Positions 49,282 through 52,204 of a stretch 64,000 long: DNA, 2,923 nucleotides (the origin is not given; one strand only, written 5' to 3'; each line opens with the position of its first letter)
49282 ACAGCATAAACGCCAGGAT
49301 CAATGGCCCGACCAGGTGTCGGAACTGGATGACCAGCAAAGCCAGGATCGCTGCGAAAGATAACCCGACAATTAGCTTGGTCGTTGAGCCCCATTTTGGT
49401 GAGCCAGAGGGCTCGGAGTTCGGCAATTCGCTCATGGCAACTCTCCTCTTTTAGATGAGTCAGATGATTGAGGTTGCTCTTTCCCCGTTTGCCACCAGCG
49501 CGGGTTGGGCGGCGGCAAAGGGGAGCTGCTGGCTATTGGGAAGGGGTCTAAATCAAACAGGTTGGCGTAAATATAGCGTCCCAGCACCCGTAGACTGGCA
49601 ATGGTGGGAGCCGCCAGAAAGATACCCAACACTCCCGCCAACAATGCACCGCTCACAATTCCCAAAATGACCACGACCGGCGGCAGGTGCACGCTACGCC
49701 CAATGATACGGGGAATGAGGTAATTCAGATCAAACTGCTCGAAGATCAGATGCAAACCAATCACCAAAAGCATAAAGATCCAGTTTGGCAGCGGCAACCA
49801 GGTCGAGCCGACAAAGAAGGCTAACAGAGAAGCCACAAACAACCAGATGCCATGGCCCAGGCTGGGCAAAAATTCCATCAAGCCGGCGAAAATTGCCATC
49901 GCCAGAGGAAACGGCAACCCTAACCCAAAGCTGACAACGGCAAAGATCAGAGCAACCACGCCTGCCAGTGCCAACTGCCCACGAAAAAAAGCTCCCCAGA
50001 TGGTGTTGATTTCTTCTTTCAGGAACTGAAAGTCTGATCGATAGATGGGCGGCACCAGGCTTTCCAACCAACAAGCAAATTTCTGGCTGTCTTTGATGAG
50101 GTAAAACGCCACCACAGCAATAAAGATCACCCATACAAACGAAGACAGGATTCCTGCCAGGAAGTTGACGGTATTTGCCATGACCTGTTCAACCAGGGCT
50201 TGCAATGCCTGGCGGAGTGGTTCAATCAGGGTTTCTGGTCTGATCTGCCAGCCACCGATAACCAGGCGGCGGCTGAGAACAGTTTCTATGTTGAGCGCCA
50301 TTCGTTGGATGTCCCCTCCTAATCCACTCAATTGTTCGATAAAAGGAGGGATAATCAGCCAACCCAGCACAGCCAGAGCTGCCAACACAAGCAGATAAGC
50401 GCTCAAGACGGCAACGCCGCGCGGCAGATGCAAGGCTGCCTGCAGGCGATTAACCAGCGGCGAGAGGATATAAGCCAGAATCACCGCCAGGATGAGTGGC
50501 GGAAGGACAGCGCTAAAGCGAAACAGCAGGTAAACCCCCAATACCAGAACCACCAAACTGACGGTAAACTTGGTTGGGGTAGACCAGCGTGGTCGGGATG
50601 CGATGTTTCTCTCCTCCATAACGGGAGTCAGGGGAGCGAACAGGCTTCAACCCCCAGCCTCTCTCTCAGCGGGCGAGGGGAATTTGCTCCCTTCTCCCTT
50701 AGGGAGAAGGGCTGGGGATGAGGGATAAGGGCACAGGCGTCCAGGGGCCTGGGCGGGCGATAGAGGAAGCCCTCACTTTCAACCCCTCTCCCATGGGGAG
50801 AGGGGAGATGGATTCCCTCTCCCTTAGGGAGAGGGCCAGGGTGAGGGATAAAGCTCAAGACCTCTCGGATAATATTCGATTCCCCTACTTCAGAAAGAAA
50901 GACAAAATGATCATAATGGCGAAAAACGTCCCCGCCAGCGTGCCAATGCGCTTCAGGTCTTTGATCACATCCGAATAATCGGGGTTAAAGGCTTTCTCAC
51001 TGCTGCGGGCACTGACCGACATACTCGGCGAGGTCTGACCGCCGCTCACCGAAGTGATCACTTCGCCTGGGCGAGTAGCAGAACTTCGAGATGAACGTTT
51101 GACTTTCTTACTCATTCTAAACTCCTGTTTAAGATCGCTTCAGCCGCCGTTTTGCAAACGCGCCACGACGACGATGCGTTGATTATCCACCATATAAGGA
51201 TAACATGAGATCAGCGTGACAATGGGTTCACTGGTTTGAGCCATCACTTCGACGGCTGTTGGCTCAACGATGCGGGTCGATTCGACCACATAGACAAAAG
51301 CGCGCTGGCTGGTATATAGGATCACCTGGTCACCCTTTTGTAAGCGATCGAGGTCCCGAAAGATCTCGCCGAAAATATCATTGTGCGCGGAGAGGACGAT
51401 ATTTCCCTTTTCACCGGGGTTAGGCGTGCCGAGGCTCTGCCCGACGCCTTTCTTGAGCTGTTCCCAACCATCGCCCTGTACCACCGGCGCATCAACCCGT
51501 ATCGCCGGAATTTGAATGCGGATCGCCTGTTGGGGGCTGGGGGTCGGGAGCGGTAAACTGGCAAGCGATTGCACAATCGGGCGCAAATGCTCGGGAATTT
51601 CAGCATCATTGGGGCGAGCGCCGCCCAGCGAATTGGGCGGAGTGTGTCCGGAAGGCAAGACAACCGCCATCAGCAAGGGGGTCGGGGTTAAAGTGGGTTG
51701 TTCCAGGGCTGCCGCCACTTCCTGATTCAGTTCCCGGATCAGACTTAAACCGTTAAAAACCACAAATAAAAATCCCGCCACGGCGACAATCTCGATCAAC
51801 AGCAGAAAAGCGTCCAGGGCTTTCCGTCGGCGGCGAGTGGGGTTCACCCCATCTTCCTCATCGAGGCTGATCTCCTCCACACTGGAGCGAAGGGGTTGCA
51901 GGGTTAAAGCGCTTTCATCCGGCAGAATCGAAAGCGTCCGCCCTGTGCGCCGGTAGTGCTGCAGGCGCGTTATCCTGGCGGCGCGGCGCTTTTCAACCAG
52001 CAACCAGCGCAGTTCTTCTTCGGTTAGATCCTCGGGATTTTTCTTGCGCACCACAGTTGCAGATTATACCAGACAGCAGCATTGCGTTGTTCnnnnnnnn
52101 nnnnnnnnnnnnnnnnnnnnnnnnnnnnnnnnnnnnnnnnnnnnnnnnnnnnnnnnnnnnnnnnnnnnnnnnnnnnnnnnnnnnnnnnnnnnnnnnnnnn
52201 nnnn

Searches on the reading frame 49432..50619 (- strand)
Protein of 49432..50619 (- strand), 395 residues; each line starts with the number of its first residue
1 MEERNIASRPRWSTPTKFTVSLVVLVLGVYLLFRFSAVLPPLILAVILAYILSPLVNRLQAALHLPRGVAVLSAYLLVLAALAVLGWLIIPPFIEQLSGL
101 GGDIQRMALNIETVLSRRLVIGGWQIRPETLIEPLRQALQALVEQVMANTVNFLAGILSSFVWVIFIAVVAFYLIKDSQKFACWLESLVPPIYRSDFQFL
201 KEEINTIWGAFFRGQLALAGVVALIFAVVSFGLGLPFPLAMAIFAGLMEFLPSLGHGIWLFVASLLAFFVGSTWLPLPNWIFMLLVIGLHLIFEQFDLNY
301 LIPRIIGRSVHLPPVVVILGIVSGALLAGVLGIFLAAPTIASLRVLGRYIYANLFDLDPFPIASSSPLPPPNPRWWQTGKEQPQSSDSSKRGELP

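Call 24: search_protein_families(library=pfam, proteins=[window:49432-50619:-])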
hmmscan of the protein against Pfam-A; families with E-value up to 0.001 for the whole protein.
window:49432-50619:- (395 aa): 1 family
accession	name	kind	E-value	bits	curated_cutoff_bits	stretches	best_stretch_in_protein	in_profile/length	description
PF01594.21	AI-2E_transport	-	9.7e-41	140.4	34.3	1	22-343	5-319/327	AI-2E family transporter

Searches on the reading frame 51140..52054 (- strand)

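Call 24: search_protein_families(library=pfam, proteins=[window:51140-52054:-])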
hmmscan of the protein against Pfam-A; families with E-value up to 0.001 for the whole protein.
window:51140-52054:- (304 aa): 1 family
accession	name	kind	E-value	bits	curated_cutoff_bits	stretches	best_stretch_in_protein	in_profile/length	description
PF04203.18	Sortase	-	1.7e-33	115.4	26.6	1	180-300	1-124/125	Sortase domain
